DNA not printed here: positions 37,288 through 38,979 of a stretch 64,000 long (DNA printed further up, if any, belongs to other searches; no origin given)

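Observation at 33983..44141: Ten-gene envelope operon: TonB receptor, haem-c protein, thiol-redox pair, unknown secreted proteins and four tandem membrane paralogues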

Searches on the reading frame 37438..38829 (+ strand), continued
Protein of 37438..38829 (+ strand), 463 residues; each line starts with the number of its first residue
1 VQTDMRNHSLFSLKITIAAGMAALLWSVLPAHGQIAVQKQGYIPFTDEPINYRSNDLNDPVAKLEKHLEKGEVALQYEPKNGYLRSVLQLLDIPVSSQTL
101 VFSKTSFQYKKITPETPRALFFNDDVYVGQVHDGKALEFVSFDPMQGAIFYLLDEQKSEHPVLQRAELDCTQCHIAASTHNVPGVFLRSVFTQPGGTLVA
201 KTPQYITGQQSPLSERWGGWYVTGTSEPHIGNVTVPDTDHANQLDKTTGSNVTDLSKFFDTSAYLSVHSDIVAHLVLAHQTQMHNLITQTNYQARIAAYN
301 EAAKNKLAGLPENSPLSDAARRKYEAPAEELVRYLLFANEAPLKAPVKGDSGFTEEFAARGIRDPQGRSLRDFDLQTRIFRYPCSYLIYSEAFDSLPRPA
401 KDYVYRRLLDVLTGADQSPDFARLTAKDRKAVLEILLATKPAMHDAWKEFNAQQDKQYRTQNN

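Call 37: predict_structure(alignment_id=A1)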
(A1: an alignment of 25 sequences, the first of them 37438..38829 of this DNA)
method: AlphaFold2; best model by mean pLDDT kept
length: 463 residues; sequences in the alignment: 25
mean_pLDDT: 60.3   pTM: 0.45
mean pLDDT of the five models: 60.3, 58.4, 57.7, 56.5, 55.5
residues with pLDDT >= 90: 27; 70-90: 161; 50-70: 115; < 50: 160
segments of 3 or more residues with pLDDT < 50: 1-5, 28-54, 97-114, 144-147, 167-237, 247-269, 343-345, 347-351
pLDDT, mean of each block of 10 residues (from residue 1): 51 69 52 26 29 54 89 86 85 60 41 52 67 72 54 77 60 25 24 27 29 29 28 43 50 42 39 57 68 78 90 86 87 74 48 52 57 55 70 81 92 83 82 84 85 80 65
secondary structure, 60 per line:
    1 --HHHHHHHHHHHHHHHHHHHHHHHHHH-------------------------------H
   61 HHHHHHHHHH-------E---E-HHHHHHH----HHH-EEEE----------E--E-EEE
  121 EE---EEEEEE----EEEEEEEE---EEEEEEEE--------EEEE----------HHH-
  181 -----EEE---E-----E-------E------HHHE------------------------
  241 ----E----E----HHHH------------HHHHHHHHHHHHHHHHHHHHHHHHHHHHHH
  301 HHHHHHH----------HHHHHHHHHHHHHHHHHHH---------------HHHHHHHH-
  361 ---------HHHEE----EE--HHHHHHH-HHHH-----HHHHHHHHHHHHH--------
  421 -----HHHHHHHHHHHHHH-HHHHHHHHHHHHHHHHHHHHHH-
elements in order: H3-28 H60-70 H84-90 E99-102 E118-122 E126-131 E136-143 E147-154 E163-166 E186-188 H255-258 H271-307 H318-336 H352-359 H383-389 H391-394 H400-412 H426-439 H441-462

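Call 38: search_protein_representatives(protein=window:37438-38829:+)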
Query: 463 residues. Proteins with E-value up to 0.001 (for the whole library): 3789; up to 1e-10: 2610; up to 1e-30: 923. The best 150 are listed.
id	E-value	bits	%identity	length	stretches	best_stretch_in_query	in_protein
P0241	1.0e-152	525.3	59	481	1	17-450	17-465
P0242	7.6e-141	486.2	54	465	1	19-453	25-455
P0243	1.7e-128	445.4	51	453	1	38-448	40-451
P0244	8.5e-124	430.0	50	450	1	29-442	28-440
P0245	1.7e-123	429.0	49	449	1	15-449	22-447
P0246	2.9e-121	421.6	58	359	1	75-441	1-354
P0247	9.1e-120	416.7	49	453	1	33-450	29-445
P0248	3.7e-118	411.4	47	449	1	23-453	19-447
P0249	6.4e-115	400.7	50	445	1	34-443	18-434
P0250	2.0e-114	399.1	46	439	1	44-449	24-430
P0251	2.9e-114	398.6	61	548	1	12-343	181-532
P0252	1.1e-113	396.6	49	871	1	21-448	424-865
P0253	6.0e-112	390.9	49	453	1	45-449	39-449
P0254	9.5e-112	390.3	45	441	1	47-448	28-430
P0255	1.1e-111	390.1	46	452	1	47-453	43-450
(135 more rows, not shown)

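Call 42: search_solved_structures(query=A3, max_evalue=10, show_alignments=2)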
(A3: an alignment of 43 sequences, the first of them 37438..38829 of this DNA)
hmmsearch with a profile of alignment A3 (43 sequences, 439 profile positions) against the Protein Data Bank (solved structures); distinct sequences matched with E-value up to 10: 2.
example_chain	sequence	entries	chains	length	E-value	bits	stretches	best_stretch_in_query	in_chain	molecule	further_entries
8ptx_C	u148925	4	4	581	0.044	15.4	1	373-430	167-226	Elongator complex protein 3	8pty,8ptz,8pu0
8avg_C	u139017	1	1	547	0.34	12.4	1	373-430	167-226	Elongator complex protein 3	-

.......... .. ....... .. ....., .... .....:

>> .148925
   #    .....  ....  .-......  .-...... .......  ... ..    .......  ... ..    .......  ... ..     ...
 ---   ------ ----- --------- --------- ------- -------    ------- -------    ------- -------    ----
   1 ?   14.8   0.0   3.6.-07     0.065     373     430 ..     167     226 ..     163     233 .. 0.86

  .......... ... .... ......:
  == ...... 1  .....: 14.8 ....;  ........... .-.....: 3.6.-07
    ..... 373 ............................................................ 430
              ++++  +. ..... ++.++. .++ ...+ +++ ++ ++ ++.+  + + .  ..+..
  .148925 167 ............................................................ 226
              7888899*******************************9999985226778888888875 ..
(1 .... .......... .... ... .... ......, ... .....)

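Call 43: search_protein_families(library=pfam, alignment_id=A3, max_evalue=0.05)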
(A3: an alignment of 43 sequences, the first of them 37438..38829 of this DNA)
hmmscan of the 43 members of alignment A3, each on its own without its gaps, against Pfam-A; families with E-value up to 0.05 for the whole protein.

A. member 1, window:37438-38829:+ (463 aa): 0 families

B. families by the number of members that match (of 43 scanned): 8 families
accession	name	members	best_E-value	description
PF10075.15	CSN8_PSD8_EIF3K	1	0.0077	CSN8/PSMD8/EIF3K family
PF05168.19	HEPN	1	0.017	HEPN domain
PF09298.16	FAA_hydrolase_N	1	0.021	Fumarylacetoacetase N-terminal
PF25265.1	USP32_N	1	0.026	USP32 N-terminal domain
PF09699.15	Paired_CXXCH_1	1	0.03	Doubled CXXCH motif (Paired_CXXCH_1)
PF06794.17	UPF0270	1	0.033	Uncharacterised protein family (UPF0270)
PF03892.19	NapB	1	0.049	Nitrate reductase cytochrome c-type subunit (NapB)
PF16694.10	Cytochrome_P460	1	0.049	Cytochrome P460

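Call 59: search_protein_families(library=pfam, proteins=[L013:10358-10768:+, L035:8607-9053:+, L009:12603-13253:+, L075:6813-7589:+, L028:12795-13973:+, L039:6686-9307:+, L013:17229-18257:+, L009:8585-9967:+, L023:15388-16566:+, L035:1600-2769:+], max_evalue=0.01)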
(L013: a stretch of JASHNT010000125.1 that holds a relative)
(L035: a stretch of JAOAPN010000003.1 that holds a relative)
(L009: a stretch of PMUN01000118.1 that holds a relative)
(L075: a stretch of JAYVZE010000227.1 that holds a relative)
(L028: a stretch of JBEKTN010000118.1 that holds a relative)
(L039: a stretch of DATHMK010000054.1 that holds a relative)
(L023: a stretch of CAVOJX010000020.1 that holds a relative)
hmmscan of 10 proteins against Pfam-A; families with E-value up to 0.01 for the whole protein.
L013:10358-10768:+ (137 aa): 1 family
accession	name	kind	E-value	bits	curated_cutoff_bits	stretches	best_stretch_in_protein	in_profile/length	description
PF07603.17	Lcl_C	-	4.3e-11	43.6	34.9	1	23-132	3-116/117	Lcl C-terminal domain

L035:8607-9053:+ (149 aa): 2 families
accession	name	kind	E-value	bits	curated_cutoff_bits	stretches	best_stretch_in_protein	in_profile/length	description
PF02276.23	CytoC_RC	-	3.6e-10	40.2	22.4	1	36-139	189-295/310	Photosynthetic reaction centre cytochrome C subunit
PF14522.11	Cytochrome_C7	-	0.0061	16.8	24.8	0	71-138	12-52/67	Cytochrome c7 and related cytochrome c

L009:12603-13253:+ (217 aa): 2 families
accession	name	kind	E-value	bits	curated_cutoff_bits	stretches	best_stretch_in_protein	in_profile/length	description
PF06821.19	Ser_hydrolase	-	6.3e-63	212.2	22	1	30-199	1-171/172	Serine hydrolase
PF12697.13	Abhydrolase_6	-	1.8e-06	29.2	26.3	1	33-194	4-165/217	Alpha/beta hydrolase family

L075:6813-7589:+ (259 aa): 4 families
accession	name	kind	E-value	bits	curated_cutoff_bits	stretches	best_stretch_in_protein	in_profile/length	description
PF13561.12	adh_short_C2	-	2.7e-88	296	27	1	12-250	1-236/236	Enoyl-(Acyl carrier protein) reductase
PF00106.31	adh_short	-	1.3e-21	77.4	26.6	1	16-195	9-187/195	short chain dehydrogenase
PF23441.1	SDR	-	2.6e-07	30.7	27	1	28-251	30-257/258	SDR-like rossmann domain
PF12241.14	Enoyl_reductase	-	2.9e-05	24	22.1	0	132-183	132-185/236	Trans-2-enoyl-CoA reductase catalytic region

L028:12795-13973:+ (393 aa): 2 families
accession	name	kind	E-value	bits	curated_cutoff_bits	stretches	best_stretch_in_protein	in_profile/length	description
PF07596.16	SBP_bac_10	-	3.7e-45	155.5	23.3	1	70-336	1-266/268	Protein of unknown function (DUF1559)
PF07963.17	N_methyl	-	2.3e-09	36.8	21.2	1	41-65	2-26/27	Prokaryotic N-terminal methylation motif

L039:6686-9307:+ (874 aa): 2 families
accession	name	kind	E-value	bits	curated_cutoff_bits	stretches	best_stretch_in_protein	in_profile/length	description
PF00593.30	TonB_dep_Rec_b-barrel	-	9.4e-26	92.1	27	1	358-822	24-432/436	TonB dependent receptor-like, beta-barrel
PF07715.20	Plug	-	2.7e-16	60.5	23.9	1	73-194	3-107/107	TonB-dependent Receptor Plug Domain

L013:17229-18257:+ (343 aa): 13 families
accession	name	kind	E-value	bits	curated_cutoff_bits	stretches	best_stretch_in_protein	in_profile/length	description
PF00005.33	ABC_tran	-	5.8e-38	131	25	1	18-164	1-136/137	ABC transporter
PF12857.13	TOBE_3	-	4.1e-19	68.7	27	1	275-329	5-59/59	TOBE-like domain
PF13304.12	AAA_21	-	2e-08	35.1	27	2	132-198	233-301/304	AAA domain, putative AbiEii toxin, Type IV TA system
PF02463.25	SMC_N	-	4.4e-06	26.7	40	1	29-209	25-210/220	RecF/RecN/SMC N terminal domain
PF08402.16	TOBE_2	-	0.00051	20.5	21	1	259-328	3-68/76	TOBE domain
PF25199.1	nSTAND_NTPase5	-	0.00095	19.4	34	1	27-71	40-85/145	Novel STAND NTPase 5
PF03459.23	TOBE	-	0.0011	19.6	22.3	1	279-325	9-54/64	TOBE domain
PF13191.12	AAA_16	-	0.002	19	32.6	1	25-81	21-64/167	AAA ATPase domain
PF13555.12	AAA_29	-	0.0034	17.5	27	1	20-45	14-39/61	P-loop containing region of AAA domain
PF05621.17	TniB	-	0.0035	17.2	22.4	0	142-194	107-161/189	Bacterial TniB protein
PF13401.12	AAA_22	-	0.0046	17.7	27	0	28-82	5-33/130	AAA domain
PF05729.18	NACHT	-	0.0062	16.8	26.7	0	30-49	2-21/167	NACHT domain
PF03193.22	RsgA_GTPase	-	0.0072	16.6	30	0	25-73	104-151/174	RsgA GTPase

L009:8585-9967:+ (461 aa): 1 family
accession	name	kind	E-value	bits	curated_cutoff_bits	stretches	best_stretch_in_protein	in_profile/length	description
PF01244.27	Peptidase_M19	-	1.4e-82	277.9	26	2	196-448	116-318/319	Membrane dipeptidase (Peptidase family M19)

L023:15388-16566:+ (393 aa): 4 families
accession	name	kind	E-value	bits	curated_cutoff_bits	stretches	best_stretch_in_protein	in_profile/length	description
PF22725.1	GFO_IDH_MocA_C3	-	3.2e-29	101.9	27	1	170-293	3-124/124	GFO/IDH/MocA C-terminal domain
PF01408.29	GFO_IDH_MocA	-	3.3e-21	76.6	24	1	36-161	1-119/120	Oxidoreductase family, NAD-binding Rossmann fold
PF02894.22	GFO_IDH_MocA_C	-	6.1e-19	69.1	22.9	1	172-388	1-215/218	Oxidoreductase family, C-terminal alpha/beta domain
PF22685.1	Gal80p_C-like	-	8.5e-05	23.2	29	1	166-248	1-85/152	Gal80p, C-terminal domain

L035:1600-2769:+ (390 aa): 2 families
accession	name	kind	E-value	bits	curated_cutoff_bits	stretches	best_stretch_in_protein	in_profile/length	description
PF13378.12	MR_MLE_C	-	2.2e-59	201.3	29.4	1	161-381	2-218/219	Enolase C-terminal domain-like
PF02746.21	MR_MLE_N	-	6.4e-21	75.2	22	1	38-139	19-117/117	Mandelate racemase / muconate lactonizing enzyme, N-terminal domain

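Call 61: search_protein_families(library=pfam, proteins=[L013:13170-14525:+, L013:15489-16373:+, L013:16381-17229:+, L013:10799-11659:+, L072:497-1909:+, L072:2814-3335:+, L024:4191-6626:-, L009:13348-13920:+, L009:13935-14597:+, L024:7424-8683:-], max_evalue=0.01)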
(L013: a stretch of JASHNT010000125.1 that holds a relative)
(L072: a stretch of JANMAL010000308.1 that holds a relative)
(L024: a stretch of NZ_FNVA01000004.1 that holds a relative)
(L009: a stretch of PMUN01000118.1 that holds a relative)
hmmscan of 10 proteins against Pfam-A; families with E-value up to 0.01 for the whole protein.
L013:13170-14525:+ (452 aa): 1 family
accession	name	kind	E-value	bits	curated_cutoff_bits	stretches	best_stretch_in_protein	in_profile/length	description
PF07396.17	Porin_O_P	-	1e-24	88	20.9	1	87-431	4-352/370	Phosphate-selective porin O and P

L013:15489-16373:+ (295 aa): 1 family
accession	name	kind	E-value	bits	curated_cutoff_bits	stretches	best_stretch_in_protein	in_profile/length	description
PF00528.27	BPD_transp_1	-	1.5e-19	70.9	26.4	1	93-289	2-179/184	Binding-protein-dependent transport system inner membrane component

L013:16381-17229:+ (283 aa): 1 family
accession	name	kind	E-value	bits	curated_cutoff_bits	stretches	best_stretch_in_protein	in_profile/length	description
PF00528.27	BPD_transp_1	-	5.2e-15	56.1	26.4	1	75-266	3-179/184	Binding-protein-dependent transport system inner membrane component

L013:10799-11659:+ (287 aa): 1 family
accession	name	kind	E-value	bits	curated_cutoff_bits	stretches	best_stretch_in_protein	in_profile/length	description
PF00581.25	Rhodanese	-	3.3e-34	117.8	22.2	2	154-270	5-100/102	Rhodanese-like domain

L072:497-1909:+ (471 aa): 3 families
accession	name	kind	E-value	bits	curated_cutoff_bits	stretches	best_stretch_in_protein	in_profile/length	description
PF05048.19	NosD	-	3.3e-42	144.8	23.6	2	181-365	15-212/212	Periplasmic copper-binding protein (NosD)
PF13229.12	Beta_helix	-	2.6e-33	115.3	25.9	2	184-337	2-158/158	Right handed beta helix region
PF07602.17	DUF1565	-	4.8e-09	36.4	20.3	1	97-210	86-205/257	Protein of unknown function (DUF1565)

L072:2814-3335:+ (174 aa): 1 family
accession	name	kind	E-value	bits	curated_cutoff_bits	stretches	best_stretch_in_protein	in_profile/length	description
PF05573.18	NosL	-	1.6e-14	54.8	24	1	57-173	1-128/131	NosL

L024:4191-6626:- (812 aa): 2 families
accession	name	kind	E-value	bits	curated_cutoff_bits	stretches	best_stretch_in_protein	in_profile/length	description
PF12704.14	MacB_PCD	-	9.8e-32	111.4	27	2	23-233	2-202/207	MacB-like periplasmic core domain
PF02687.27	FtsX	-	6.7e-22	78.2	25.5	2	277-396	2-120/120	FtsX-like permease C-terminal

L009:13348-13920:+ (191 aa): 1 family
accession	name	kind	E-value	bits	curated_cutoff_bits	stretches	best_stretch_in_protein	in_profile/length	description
PF00484.24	Pro_CA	-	1.4e-12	48.6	25.7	1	34-180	2-156/156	Carbonic anhydrase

L009:13935-14597:+ (221 aa): 3 families
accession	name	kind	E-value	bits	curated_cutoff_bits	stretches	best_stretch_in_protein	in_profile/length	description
PF00578.27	AhpC-TSA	-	4.5e-28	98.1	26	1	5-143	1-122/124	AhpC/TSA family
PF10417.14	1-cysPrx_C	-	5e-13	49.2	21.1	1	166-204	2-41/41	C-terminal domain of 1-Cys peroxiredoxin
PF08534.16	Redoxin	-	3.9e-10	40.2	26.6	1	6-151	3-137/148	Redoxin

L024:7424-8683:- (420 aa): 2 families
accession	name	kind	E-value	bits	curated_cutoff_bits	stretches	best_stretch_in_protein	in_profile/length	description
PF16576.10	HlyD_D23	-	2.8e-14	53.4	30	1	58-319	2-197/214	Barrel-sandwich domain of CusB or HlyD membrane-fusion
PF13437.12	HlyD_3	-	7e-14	52.9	22.2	1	236-325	2-95/106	HlyD family secretion protein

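Call 65: fold_search(model_id=the predicted structure, library=pdb)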
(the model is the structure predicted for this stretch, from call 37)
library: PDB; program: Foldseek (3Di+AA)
matches with E <= 10: 377; with E <= 0.001: 0
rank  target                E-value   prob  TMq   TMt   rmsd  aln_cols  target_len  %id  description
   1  4c0a_B                5.1e-01  0.12  0.09  0.11  14.8       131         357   12  Arf1(Delta1-17)in complex with BRAG2 Sec7-PH domain (released 2013-09-25)
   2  7cso_B                5.1e-01  0.09  0.08  0.09  15.2       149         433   11  Structure of Ephexin4 DH-PH-SH3 (released 2021-02-24)
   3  4c0a_A                5.7e-01  0.11  0.09  0.10  13.4       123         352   13  Arf1(Delta1-17)in complex with BRAG2 Sec7-PH domain (released 2013-09-25)
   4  4c0a_F                7.5e-01  0.12  0.08  0.10  11.3        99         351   10  Arf1(Delta1-17)in complex with BRAG2 Sec7-PH domain (released 2013-09-25)
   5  6fne_A                7.5e-01  0.10  0.09  0.11  13.0       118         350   10  Structure of human Brag2 (Sec7-PH domains) with the inhibitor Bragsin bound to the PH domain (released 2019-03-13)
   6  7cso_A                7.5e-01  0.08  0.08  0.09  14.8       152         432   12  Structure of Ephexin4 DH-PH-SH3 (released 2021-02-24)
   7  4c0a_E                8.0e-01  0.08  0.08  0.10  15.1       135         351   12  Arf1(Delta1-17)in complex with BRAG2 Sec7-PH domain (released 2013-09-25)
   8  7cso_D                8.4e-01  0.08  0.08  0.09  14.4       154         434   11  Structure of Ephexin4 DH-PH-SH3 (released 2021-02-24)
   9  6s18_A                9.4e-01  0.10  0.11  0.28  17.1       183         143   14  Ligand binding domain of the P. putida receptor PcaY_PP in complex with glycerol (released 2020-10-21)
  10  6s33_A                1.0e+00  0.08  0.10  0.24  15.4       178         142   13  Ligand binding domain of the P. putida receptor PcaY_PP in complex with Protocatechuate (released 2020-10-21)
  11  4z9h_A                1.2e+00  0.07  0.10  0.22  14.6       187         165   12  Asp-Tar from E. coli (released 2016-07-20)
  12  1e2t_A                1.2e+00  0.07  0.08  0.12   9.3       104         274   12  Arylamine N-acetyltransferase (NAT) from Salmonella typhimurium (released 2000-07-07)
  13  4uic                  1.2e+00  0.06  0.08  0.06  23.0       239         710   13  Crystal structure of the S-layer protein rSbsC(31-844) (released 2016-04-13)
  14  1jmw                  1.3e+00  0.16  0.13  0.34  13.1       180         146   10  Propagating Conformational Changes Over Long (And Short) Distances (released 2001-08-15)
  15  9q5g_A                1.3e+00  0.07  0.08  0.05  12.8       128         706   11  Human prolyl endopeptidase (PREP) - apo form (released 2026-01-21)
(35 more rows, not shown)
